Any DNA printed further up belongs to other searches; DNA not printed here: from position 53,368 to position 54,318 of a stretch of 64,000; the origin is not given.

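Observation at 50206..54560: Nitrate-assimilation operon with a sulfite-oxidase-fold Moco protein where a nitrate reductase is expected, framed by two PII-like genes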

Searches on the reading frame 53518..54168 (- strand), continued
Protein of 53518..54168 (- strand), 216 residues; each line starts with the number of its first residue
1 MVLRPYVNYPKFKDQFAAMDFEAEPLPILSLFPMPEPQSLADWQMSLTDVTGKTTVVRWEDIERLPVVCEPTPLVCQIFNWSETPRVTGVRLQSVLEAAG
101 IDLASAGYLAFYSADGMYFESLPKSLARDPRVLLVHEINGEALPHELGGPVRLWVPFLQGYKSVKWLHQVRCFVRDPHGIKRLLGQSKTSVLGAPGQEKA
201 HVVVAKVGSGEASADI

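Call 52: find_encoding_contigs(protein=P0140, flank=8000, max_places=6)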
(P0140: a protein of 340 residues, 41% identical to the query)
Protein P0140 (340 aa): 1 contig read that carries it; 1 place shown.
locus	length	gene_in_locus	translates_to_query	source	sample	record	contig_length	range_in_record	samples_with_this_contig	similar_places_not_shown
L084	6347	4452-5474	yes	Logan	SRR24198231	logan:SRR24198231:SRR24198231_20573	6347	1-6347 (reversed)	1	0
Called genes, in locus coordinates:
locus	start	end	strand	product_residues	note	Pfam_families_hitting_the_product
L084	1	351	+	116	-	?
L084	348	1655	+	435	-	PF00083:Sugar_tr (faint), PF06779:MFS_4 (weak), PF07690:MFS_1, PF12832:MFS_1_like (weak)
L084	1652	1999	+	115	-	PF00543:P-II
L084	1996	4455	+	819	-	PF07992:Pyr_redox_2, PF13738:Pyr_redox_3, PF00070:Pyr_redox, PF18267:Rubredoxin_C, PF04324:Fer2_BFD, PF03460:NIR_SIR_ferr, PF01077:NIR_SIR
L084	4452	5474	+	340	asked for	PF00355:Rieske, PF13806:Rieske_2, PF00174:Oxidored_molyb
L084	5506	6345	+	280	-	?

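Call 54: search_protein_families(library=pfam, proteins=[L084:5506-6345:+, L084:1-351:+, L084:1652-1999:+], max_evalue=0.01)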
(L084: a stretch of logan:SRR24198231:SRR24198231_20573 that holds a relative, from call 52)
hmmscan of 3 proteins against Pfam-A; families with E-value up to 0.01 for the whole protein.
L084:5506-6345:+ (280 aa): 2 families
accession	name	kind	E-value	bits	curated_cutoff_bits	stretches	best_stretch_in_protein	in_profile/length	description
PF00591.27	Glycos_transf_3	-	1.2e-21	78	27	1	95-270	15-186/253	Glycosyl transferase family, a/b domain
PF02885.22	Glycos_trans_3N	-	1.9e-13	50.4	26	1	19-69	10-59/63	Glycosyl transferase family, helical bundle domain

L084:1-351:+ (116 aa): 0 families

L084:1652-1999:+ (115 aa): 1 family
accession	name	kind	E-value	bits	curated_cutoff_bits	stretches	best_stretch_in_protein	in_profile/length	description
PF00543.27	P-II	-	2.4e-23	82.9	25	1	1-102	1-102/102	Nitrogen regulatory protein P-II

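Call 62: search_protein_families(library=pfam, proteins=[L057:2425-4173:+, L057:4444-6624:+, L057:6624-8507:+], max_evalue=0.001)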
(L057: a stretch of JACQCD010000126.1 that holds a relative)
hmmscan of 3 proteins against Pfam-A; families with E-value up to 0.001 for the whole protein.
L057:2425-4173:+ (582 aa): 6 families
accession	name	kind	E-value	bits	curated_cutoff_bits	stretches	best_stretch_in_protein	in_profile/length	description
PF00069.31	Pkinase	-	8e-27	94.7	31.7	1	277-486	6-198/263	Protein kinase domain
PF07714.23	PK_Tyr_Ser-Thr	-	4.4e-20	72.5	23.1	1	277-528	6-248/258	Protein tyrosine and serine/threonine kinase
PF13672.11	PP2C_2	-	4.8e-16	59.4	24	1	24-214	10-196/209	Protein phosphatase 2C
PF00481.26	PP2C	-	1.8e-06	28.3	20.3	0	16-156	5-146/255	Protein phosphatase 2C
PF07228.17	SpoIIE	-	1.8e-05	25.2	25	1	87-238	40-190/192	Stage II sporulation protein E (SpoIIE)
PF01636.29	APH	-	0.00016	22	23.2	0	278-366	5-86/239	Phosphotransferase enzyme family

L057:4444-6624:+ (726 aa): 3 families
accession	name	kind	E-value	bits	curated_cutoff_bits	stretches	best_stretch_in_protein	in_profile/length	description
PF00384.28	Molybdopterin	-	7.2e-68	229.6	24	1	80-506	4-353/353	Molybdopterin oxidoreductase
PF01568.27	Molydop_binding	-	1.6e-25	89.7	26.8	1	599-702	1-108/110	Molydopterin dinucleotide binding domain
PF04879.21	Molybdop_Fe4S4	-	2.6e-13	50.1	22.7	1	20-66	2-47/55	Molybdopterin oxidoreductase Fe4S4 domain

L057:6624-8507:+ (627 aa): 8 families
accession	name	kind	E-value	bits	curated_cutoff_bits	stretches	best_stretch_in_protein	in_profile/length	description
PF13247.11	Fer4_11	-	1.4e-21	77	26.2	1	118-210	6-99/100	4Fe-4S dicluster domain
PF04976.17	DmsC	-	7.1e-17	62.2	22.3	1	292-586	7-273/275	DMSO reductase anchor subunit (DmsC)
PF12797.12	Fer4_2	-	2.3e-07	30.8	24.5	2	147-167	2-22/22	4Fe-4S binding domain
PF13237.11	Fer4_10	-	3.4e-07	30.5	25.5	1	148-201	2-52/53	4Fe-4S dicluster domain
PF00037.32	Fer4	-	7.1e-07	29.2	21.1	1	151-170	4-23/24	4Fe-4S binding domain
PF12838.12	Fer4_7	-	7.5e-07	30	27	0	122-169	2-52/52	4Fe-4S dicluster domain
PF13187.11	Fer4_9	-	7.1e-06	26.4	27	0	155-205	2-51/52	4Fe-4S dicluster domain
PF12837.12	Fer4_6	-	6.3e-05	23.2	25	1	151-170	5-24/24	4Fe-4S binding domain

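Call 72: search_protein_families(library=ncbifam, proteins=[L033:10690-11967:+, L031:10626-12053:+, L065:10649-11977:+, L051:14333-15586:+, L084:348-1655:+], max_evalue=0.00001)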
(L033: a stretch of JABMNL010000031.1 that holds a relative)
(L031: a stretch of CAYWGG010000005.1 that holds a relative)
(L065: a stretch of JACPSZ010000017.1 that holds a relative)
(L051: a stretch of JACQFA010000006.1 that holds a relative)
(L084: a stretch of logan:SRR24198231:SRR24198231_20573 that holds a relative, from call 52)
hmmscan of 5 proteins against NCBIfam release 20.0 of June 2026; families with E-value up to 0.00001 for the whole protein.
L033:10690-11967:+ (425 aa): 10 families
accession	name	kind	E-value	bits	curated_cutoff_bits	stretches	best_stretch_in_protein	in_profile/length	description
TIGR00886.1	2A0108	subfamily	2.7e-79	266.9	311.7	1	14-346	2-368/368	NarK family nitrate/nitrite MFS transporter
TIGR00893.1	2A0114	subfamily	2.5e-25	89.2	395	2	195-381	201-396/399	D-galactonate transporter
NF011608.0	PRK15034.1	subfamily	1.7e-19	70.2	836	1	22-324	43-371/462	nitrate/nitrite transporter NarU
NF049980.1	SfMCT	equivalog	3.2e-18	65.6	320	1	40-372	29-377/378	L-lactate MFS transporter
TIGR00881.1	2A0104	subfamily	1.1e-11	44.4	407.75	1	38-201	20-185/379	phosphoglycerate transporter protein PgtP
TIGR00896.1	CynX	subfamily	1.3e-09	37.6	406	1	38-238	25-226/355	CynX/NimT family MFS transporter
TIGR00710.1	efflux_Bcr_CflA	subfamily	1.9e-07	30.8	200.9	1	65-351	57-349/385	Bcr/CflA family efflux MFS transporter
NF052357.1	GlucTporGlcPStph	equivalog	1.1e-06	27.8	750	1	32-188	27-183/445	glucose transporter GlcP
TIGR00894.1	2A0114euk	subfamily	1.3e-06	27.3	626.45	1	46-196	74-228/465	Na(+)-dependent inorganic phosphate cotransporter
NF007077.0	PRK09528.1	subfamily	2.6e-06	26.2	429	0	22-115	20-116/421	galactoside permease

L031:10626-12053:+ (475 aa): 10 families
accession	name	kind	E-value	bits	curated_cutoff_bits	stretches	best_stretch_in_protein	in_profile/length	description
TIGR00886.1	2A0108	subfamily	5.7e-83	279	311.7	1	56-399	2-368/368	NarK family nitrate/nitrite MFS transporter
TIGR00893.1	2A0114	subfamily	3.7e-24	85.4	395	1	74-437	13-398/399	D-galactonate transporter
NF049980.1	SfMCT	equivalog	5.1e-21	74.8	320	1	82-425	29-377/378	L-lactate MFS transporter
NF011608.0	PRK15034.1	subfamily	1.3e-20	73.9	836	1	64-382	43-376/462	nitrate/nitrite transporter NarU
TIGR00881.1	2A0104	subfamily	1.1e-12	47.8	407.75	1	80-411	20-371/379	phosphoglycerate transporter protein PgtP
TIGR00890.1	2A0111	subfamily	5e-12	45.4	374.85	1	111-377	59-317/377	oxalate/formate antiport family MFS transporter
TIGR00710.1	efflux_Bcr_CflA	subfamily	6.7e-09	35.6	200.9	1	110-409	60-354/385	Bcr/CflA family efflux MFS transporter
TIGR00896.1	CynX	subfamily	4e-08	32.7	406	0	289-398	26-134/355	CynX/NimT family MFS transporter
TIGR04259.1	oxa_formateAnti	equivalog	8.4e-08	31.5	335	0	143-287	90-233/405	oxalate/formate MFS antiporter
TIGR00894.1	2A0114euk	subfamily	2.2e-07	29.8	626.45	1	92-233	78-223/465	Na(+)-dependent inorganic phosphate cotransporter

L065:10649-11977:+ (442 aa): 12 families
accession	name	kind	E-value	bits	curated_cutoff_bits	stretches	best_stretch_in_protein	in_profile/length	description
TIGR00886.1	2A0108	subfamily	1.7e-82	277.5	311.7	1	13-344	2-368/368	NarK family nitrate/nitrite MFS transporter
NF011608.0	PRK15034.1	subfamily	2.7e-18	66.3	836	1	23-329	45-377/462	nitrate/nitrite transporter NarU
TIGR00893.1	2A0114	subfamily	3.8e-18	65.6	395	1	23-374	5-390/399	D-galactonate transporter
TIGR00895.1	2A0115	subfamily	5.5e-15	55.2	418.55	1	28-191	33-197/398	aromatic acid/H+ symport family MFS transporter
TIGR00881.1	2A0104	subfamily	1.3e-14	54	407.75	2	194-360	203-372/379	phosphoglycerate transporter protein PgtP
NF049980.1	SfMCT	equivalog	1.9e-11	43.3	320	1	43-366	33-373/378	L-lactate MFS transporter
TIGR00710.1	efflux_Bcr_CflA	subfamily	4.4e-10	39.5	200.9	1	38-344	31-344/385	Bcr/CflA family efflux MFS transporter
TIGR00896.1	CynX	subfamily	1.8e-09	37.2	406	1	31-361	19-352/355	CynX/NimT family MFS transporter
TIGR00890.1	2A0111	subfamily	1.3e-08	34.2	374.85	0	29-195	20-186/377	oxalate/formate antiport family MFS transporter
NF007077.0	PRK09528.1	subfamily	5.5e-07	28.5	429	0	16-118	19-120/421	galactoside permease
TIGR02332.1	HpaX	equivalog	1.3e-06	27.8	615.4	0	18-197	14-199/412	4-hydroxyphenylacetate permease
NF008314.0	PRK11102.1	equivalog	3.1e-06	26.7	303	1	37-339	35-349/396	Bcr/CflA family multidrug efflux MFS transporter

L051:14333-15586:+ (417 aa): 11 families
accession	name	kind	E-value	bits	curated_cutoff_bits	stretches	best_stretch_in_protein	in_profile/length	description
TIGR00886.1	2A0108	subfamily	5.9e-88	295.4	311.7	1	15-346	3-368/368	NarK family nitrate/nitrite MFS transporter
NF049980.1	SfMCT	equivalog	2.2e-20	72.7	320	1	41-372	30-377/378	L-lactate MFS transporter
NF011608.0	PRK15034.1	subfamily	2.6e-17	63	836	1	24-327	45-374/462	nitrate/nitrite transporter NarU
TIGR00893.1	2A0114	subfamily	9e-16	57.8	395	1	36-195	17-177/399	D-galactonate transporter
TIGR00896.1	CynX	subfamily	5.7e-15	55.3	406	1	32-236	19-224/355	CynX/NimT family MFS transporter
TIGR00881.1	2A0104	subfamily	1.5e-14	53.9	407.75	1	37-195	19-179/379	phosphoglycerate transporter protein PgtP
TIGR00890.1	2A0111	subfamily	1.2e-09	37.6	374.85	1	33-380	23-377/377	oxalate/formate antiport family MFS transporter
TIGR00895.1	2A0115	subfamily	1.3e-09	37.5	418.55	1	30-185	34-191/398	aromatic acid/H+ symport family MFS transporter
TIGR00894.1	2A0114euk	subfamily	2e-08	33.2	626.45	1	46-193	74-225/465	Na(+)-dependent inorganic phosphate cotransporter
NF003477.0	PRK05122.1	subfamily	3.1e-07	29.4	374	0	231-319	39-131/404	MFS transporter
NF052357.1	GlucTporGlcPStph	equivalog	6.2e-07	28.6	750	1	30-191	25-185/445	glucose transporter GlcP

L084:348-1655:+ (435 aa): 25 families
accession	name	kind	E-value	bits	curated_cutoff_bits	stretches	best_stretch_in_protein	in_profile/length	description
TIGR00886.1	2A0108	subfamily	3.9e-84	282.8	311.7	1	11-346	1-368/368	NarK family nitrate/nitrite MFS transporter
TIGR00893.1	2A0114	subfamily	8.5e-32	110.6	395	2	28-195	13-179/399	D-galactonate transporter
TIGR00881.1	2A0104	subfamily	4.2e-25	88.6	407.75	2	21-190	5-176/379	phosphoglycerate transporter protein PgtP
TIGR00895.1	2A0115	subfamily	6.6e-20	71.4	418.55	1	9-180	15-188/398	aromatic acid/H+ symport family MFS transporter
NF049980.1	SfMCT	equivalog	3.9e-16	58.7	320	2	205-370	209-374/378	L-lactate MFS transporter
TIGR00890.1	2A0111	subfamily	2.3e-13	49.9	374.85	1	15-356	7-354/377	oxalate/formate antiport family MFS transporter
NF008586.0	PRK11551.1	equivalog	3.8e-12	45.9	410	1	37-363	41-373/406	3-(3-hydroxy-phenyl)propionate transporter MhpT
NF003477.0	PRK05122.1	subfamily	7.1e-12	44.7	374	1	214-341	22-158/404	MFS transporter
NF012174.0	tet_MFS_A_B_C_D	equivalog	1.7e-09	37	475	1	245-398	40-189/382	Tet(A)/Tet(B)/Tet(C) family tetracycline efflux MFS transporter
NF047787.1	PhglyTportPgtP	equivalog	4.7e-09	35.5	750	0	18-176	36-196/451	phosphoglycerate transporter PgtP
TIGR00883.1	2A0106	subfamily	5.5e-09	35.6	443.45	1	53-349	40-367/400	metabolite/H+ symporter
TIGR00711.1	efflux_EmrB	subfamily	5.5e-09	35.3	230.2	1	37-140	28-132/485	DHA2 family efflux MFS transporter permease subunit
TIGR00880.1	2_A_01_02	superfamily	6.7e-09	36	131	1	64-182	16-135/141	multidrug resistance protein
NF038077.1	MFS_export_MxcK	equivalog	9.5e-09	34.7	525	1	203-402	4-203/405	myxochelin export MFS transporter MxcK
NF045684.1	tet_MFS_65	exception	6.8e-08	32.1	800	0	245-375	35-163/383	tetracycline efflux MFS transporter Tet(65)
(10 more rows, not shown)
